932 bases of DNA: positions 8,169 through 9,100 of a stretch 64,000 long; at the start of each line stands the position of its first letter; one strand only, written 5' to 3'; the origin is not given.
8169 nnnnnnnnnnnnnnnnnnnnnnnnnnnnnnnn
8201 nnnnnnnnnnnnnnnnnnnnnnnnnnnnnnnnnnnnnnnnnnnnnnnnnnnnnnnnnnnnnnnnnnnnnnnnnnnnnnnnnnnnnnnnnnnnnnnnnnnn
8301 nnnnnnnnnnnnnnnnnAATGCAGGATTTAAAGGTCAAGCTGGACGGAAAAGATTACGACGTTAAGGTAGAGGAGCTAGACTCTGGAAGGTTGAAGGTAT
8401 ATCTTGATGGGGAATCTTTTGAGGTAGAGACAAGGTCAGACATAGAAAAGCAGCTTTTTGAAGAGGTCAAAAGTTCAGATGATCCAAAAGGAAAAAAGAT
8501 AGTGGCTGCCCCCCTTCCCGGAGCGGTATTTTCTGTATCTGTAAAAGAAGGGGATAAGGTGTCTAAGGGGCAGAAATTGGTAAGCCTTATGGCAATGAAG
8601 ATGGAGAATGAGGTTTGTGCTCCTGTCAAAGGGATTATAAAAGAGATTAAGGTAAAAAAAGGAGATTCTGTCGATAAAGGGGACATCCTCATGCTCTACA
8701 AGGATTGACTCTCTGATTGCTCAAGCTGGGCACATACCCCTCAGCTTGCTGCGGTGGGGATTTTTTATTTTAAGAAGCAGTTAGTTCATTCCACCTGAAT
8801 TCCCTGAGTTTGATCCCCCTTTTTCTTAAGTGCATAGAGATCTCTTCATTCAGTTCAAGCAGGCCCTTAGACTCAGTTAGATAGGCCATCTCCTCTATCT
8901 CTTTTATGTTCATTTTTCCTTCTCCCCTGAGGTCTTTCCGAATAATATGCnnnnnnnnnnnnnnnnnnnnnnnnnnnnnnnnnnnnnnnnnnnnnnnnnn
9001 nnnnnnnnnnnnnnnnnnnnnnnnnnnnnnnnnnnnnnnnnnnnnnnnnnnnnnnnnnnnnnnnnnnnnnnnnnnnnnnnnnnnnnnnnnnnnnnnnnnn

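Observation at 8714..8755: Conserved 42-nt element placed immediately after stop codons of two unrelated genes (second copy at 62517..62558)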

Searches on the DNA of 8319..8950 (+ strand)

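Call 25: search_rna_families(source=window, start=8600, end=8950, threshold=evalue, max_evalue=10)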
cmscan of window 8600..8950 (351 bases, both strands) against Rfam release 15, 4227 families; matches with E-value up to 10: 4.
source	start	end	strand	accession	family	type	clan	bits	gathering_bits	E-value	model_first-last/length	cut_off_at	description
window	8734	8827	-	RF02155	NCRUPAR_2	Gene; lncRNA;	-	19.5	80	5.7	1-99/99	no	Non-protein coding RNA, upstream of F2R/PAR1 conserved region 2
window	8688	8770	-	RF01880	Xist_exon1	Gene; lncRNA;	-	12.6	50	0.46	1-85/85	no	X-chromosome inactivation gene exon 1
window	8621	8703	+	RF00428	SNORA38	Gene; snRNA; snoRNA; HACA-box;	-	12.5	60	4.7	1-131/131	no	Small nucleolar RNA SNORA38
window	8808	8883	+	RF02218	ZNRD1-AS1_1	Gene; lncRNA;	-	11.9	50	6.8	1-68/68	no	ZNRD1 antisense RNA 1 conserved region 1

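Call 49: search_with_rna_model(model_id=R1, sources=[L014, L015, L016, L017, L018, L019, L020, L021, L022, L023, L024, L025, L026, L027, L028, L029, L030, L031, L032, L033, L034, L035, L036, L037, L038, L039, L040, L041, L042, L043, L044, L045, L046, L047, L048, L049, L050, L051, L052, L053, L054, L055, L056, L057, L058, L059, L060, L061, L062, L063, L064, L065, L066, L067, L068, L069, L070, L071, L072, L073, L074, L075, L076, L077, L078, L079, L080, L081, L082, L083, L084, L085, L086, L087, L088, L089, L090, L091, L092, L093, L094, L095, L096, L097, L098, L099, L100, L101, L102, L103, L104], max_evalue=1)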
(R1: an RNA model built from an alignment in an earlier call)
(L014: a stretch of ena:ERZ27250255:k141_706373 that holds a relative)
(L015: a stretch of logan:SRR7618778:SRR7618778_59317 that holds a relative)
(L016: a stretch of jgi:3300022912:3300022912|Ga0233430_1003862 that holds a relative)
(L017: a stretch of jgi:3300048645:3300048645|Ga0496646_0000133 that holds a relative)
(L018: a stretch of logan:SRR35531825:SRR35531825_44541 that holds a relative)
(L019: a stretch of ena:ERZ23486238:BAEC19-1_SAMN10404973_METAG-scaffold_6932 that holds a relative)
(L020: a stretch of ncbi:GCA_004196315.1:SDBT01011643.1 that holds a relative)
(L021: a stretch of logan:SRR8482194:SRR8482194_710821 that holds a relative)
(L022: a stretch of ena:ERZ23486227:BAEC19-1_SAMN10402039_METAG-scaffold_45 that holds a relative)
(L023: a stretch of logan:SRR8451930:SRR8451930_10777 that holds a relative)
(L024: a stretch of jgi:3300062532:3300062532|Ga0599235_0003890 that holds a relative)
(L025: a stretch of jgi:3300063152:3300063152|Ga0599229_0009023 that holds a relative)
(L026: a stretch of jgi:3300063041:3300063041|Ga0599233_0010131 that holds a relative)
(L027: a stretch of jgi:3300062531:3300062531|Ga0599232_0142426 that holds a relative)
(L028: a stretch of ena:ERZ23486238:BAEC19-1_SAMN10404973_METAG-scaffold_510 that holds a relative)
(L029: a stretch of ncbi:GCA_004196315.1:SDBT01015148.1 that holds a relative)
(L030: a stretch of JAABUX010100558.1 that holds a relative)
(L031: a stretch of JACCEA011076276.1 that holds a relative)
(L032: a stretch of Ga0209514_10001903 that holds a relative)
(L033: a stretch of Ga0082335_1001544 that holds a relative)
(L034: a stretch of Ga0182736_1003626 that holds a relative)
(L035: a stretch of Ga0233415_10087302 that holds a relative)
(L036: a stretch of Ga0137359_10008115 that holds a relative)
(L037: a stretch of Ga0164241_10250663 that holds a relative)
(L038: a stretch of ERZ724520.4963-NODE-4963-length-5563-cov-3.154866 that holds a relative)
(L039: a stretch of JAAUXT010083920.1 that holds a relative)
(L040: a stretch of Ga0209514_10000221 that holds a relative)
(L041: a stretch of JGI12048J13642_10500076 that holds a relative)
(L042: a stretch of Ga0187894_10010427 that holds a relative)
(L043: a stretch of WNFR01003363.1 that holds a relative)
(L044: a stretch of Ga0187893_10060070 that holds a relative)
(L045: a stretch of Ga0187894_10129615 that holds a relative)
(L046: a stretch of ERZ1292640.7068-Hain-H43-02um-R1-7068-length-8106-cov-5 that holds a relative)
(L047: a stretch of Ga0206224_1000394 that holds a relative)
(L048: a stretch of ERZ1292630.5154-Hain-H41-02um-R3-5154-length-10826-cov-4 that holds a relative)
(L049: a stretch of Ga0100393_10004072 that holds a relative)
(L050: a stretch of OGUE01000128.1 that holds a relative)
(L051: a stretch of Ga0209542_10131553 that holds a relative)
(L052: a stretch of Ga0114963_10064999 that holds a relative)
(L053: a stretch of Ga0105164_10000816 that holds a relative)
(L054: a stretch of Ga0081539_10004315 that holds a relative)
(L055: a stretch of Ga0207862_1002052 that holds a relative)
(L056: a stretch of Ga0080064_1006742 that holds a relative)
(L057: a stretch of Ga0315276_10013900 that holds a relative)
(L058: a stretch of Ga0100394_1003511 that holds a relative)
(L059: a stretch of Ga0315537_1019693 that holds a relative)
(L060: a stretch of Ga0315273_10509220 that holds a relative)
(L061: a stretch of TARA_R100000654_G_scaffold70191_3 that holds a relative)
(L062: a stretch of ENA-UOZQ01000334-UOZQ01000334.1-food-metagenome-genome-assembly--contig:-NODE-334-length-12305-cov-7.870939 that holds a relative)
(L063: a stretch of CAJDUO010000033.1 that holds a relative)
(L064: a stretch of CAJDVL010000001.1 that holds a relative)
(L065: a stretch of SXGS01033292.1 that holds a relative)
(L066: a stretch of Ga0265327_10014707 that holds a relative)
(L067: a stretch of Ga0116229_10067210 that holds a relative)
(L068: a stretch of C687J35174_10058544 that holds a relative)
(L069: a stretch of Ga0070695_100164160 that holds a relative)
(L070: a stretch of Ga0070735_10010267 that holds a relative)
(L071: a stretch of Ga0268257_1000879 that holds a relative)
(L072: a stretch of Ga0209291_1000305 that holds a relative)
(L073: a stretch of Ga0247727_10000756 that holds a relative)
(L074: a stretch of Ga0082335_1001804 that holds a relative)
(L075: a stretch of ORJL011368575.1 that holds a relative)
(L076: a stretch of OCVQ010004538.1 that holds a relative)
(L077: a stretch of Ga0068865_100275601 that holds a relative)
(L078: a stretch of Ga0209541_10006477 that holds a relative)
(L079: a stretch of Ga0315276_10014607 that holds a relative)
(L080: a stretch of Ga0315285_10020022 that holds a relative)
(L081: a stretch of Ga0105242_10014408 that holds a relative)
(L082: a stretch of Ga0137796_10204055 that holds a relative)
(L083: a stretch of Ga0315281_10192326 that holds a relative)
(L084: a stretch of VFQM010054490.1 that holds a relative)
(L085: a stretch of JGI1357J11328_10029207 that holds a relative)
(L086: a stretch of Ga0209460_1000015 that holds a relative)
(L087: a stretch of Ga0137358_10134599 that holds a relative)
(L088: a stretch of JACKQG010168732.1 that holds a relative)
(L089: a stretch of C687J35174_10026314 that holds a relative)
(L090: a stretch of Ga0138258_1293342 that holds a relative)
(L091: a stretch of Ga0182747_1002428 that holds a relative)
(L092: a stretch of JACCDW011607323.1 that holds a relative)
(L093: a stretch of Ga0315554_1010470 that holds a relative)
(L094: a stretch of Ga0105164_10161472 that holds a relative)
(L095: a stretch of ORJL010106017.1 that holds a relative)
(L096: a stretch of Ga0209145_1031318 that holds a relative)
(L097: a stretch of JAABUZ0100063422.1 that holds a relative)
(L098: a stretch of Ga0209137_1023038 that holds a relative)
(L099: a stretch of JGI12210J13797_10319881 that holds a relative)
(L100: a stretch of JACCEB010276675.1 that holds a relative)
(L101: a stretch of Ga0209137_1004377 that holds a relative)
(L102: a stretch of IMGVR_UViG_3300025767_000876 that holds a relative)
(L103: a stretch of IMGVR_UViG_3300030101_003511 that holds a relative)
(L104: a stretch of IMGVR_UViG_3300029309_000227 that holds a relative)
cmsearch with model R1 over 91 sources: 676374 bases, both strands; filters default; matches with E-value up to 1: 52.
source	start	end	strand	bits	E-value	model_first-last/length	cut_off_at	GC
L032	10487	10589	+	124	4.4e-27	1-103/103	no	0.4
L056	4250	4352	+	124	4.4e-27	1-103/103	no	0.4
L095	6807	6909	+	124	4.4e-27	1-103/103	no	0.4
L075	4943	5045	-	123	8e-27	1-103/103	no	0.4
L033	1943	2045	-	120.4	3.4e-26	1-103/103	no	0.41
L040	927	1029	+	120.4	3.4e-26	1-103/103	no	0.41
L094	979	1081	+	115.4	5.7e-25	1-103/103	no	0.38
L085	1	99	-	112.9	2.3e-24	1-99/103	3'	0.41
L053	11064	11167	-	112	3.7e-24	1-103/103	no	0.43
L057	2135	2234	+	110.9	7.1e-24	1-103/103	no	0.43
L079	4649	4748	+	107.2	5.5e-23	1-103/103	no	0.46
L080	448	547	-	105.3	1.6e-22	1-103/103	no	0.45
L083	733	832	-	105.3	1.6e-22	1-103/103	no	0.45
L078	924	1029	-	103.6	4.2e-22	1-103/103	no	0.4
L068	2876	2982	-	102.7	7e-22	1-103/103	no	0.41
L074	5074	5174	+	102.1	9.7e-22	1-103/103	no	0.49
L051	2365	2471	+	101.1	1.8e-21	1-103/103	no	0.49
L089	1437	1543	+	101.1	1.8e-21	1-103/103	no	0.49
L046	1940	2040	+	94.3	7.9e-20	1-103/103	no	0.41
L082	56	163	-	84.5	1.9e-17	1-103/103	no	0.37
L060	702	806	+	77.6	9.5e-16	1-103/103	no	0.38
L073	9334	9455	-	74.8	4.6e-15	1-103/103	no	0.42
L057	58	151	+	57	9.9e-11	1-103/103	no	0.47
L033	1976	2071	+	44.8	9.7e-08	1-103/103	no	0.43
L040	901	996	-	44.8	9.7e-08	1-103/103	no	0.43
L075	4976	5063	+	42.1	4.2e-07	1-103/103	no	0.32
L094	949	1048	-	41.9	4.8e-07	1-103/103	no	0.33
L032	10446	10556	-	40.1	1.3e-06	1-103/103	no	0.41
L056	4209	4319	-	40.1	1.3e-06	1-103/103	no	0.41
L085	30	140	+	40.1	1.3e-06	1-103/103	no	0.41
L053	11098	11179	+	39.4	2e-06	1-103/103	no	0.44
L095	6800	6876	-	38.5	3.4e-06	1-103/103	no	0.39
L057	2120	2199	-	37.4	6e-06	1-103/103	no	0.44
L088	1216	1305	+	36.1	1.3e-05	1-103/103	no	0.38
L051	2323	2436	-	33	7.2e-05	1-103/103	no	0.44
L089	1395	1508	-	33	7.2e-05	1-103/103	no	0.44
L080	483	552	+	32.7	8.3e-05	1-103/103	no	0.44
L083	768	837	+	32.7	8.3e-05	1-103/103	no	0.44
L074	5047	5139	-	32.5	9.3e-05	1-103/103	no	0.43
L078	958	1033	+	32.4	0.0001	1-103/103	no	0.34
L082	89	186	+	31.9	0.00013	1-103/103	no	0.34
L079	4618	4713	-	31.4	0.00018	1-103/103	no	0.44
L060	671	774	-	30.1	0.00037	1-103/103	no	0.33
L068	2910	3008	+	28.1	0.0011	1-103/103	no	0.42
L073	9385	9489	+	27.5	0.0016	1-103/103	no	0.39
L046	1893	2007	-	26.2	0.0032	1-103/103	no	0.36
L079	7235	7323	-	25.7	0.0043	1-103/103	no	0.35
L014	18037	18095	-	25.3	0.0055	1-103/103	no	0.31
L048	9333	9425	+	24.5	0.0086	1-103/103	no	0.35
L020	13933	14000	-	20.9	0.063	1-103/103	no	0.31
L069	1408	1439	+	18.3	0.27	20-51/103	no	0.41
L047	3634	3662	+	16.2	0.92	23-51/103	no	0.48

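Call 78: search_with_rna_model(model_id=R1, sources=[L105, L106, L107, L108, L109, L110, L001, L002, L003, L004, L005, L006, L007, L008, L009, L010, L011, L012, L013], max_evalue=1)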
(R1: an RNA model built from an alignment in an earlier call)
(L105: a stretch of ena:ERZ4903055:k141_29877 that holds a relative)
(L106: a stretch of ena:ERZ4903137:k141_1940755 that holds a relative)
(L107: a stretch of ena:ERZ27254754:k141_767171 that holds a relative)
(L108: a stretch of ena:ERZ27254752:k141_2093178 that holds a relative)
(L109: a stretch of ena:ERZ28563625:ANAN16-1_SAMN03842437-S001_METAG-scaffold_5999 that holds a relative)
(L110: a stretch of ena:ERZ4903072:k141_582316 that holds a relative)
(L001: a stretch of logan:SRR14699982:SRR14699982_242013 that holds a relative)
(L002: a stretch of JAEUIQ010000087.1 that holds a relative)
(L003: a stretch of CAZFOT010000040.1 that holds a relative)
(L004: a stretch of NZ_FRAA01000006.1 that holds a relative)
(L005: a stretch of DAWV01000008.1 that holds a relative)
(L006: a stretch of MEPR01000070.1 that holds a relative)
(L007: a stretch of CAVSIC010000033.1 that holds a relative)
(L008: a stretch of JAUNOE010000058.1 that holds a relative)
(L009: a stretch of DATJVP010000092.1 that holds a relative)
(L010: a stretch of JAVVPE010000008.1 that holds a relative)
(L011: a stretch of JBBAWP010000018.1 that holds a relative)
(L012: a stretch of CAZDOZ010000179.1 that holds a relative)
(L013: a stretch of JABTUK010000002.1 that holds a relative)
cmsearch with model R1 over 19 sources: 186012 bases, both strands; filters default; matches with E-value up to 1: 13.
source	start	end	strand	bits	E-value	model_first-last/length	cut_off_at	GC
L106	5356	5462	-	101.1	4.8e-22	1-103/103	no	0.49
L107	1900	2006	-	101.1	4.8e-22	1-103/103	no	0.49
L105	10012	10118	-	98.1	2.5e-21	1-103/103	no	0.48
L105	10047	10160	+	33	2e-05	1-103/103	no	0.44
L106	5391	5504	+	33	2e-05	1-103/103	no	0.44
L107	1935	2048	+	33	2e-05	1-103/103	no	0.44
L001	8184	8255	+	25.5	0.0013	1-103/103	no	0.46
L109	12127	12207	+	21.8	0.01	1-103/103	no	0.52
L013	7597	7682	-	19.4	0.042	1-103/103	no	0.62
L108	12127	12207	+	17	0.16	1-103/103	no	0.49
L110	9212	9292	+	17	0.16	1-103/103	no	0.49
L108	12429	12487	+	14.9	0.51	1-103/103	no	0.47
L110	9514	9572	+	14.9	0.51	1-103/103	no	0.47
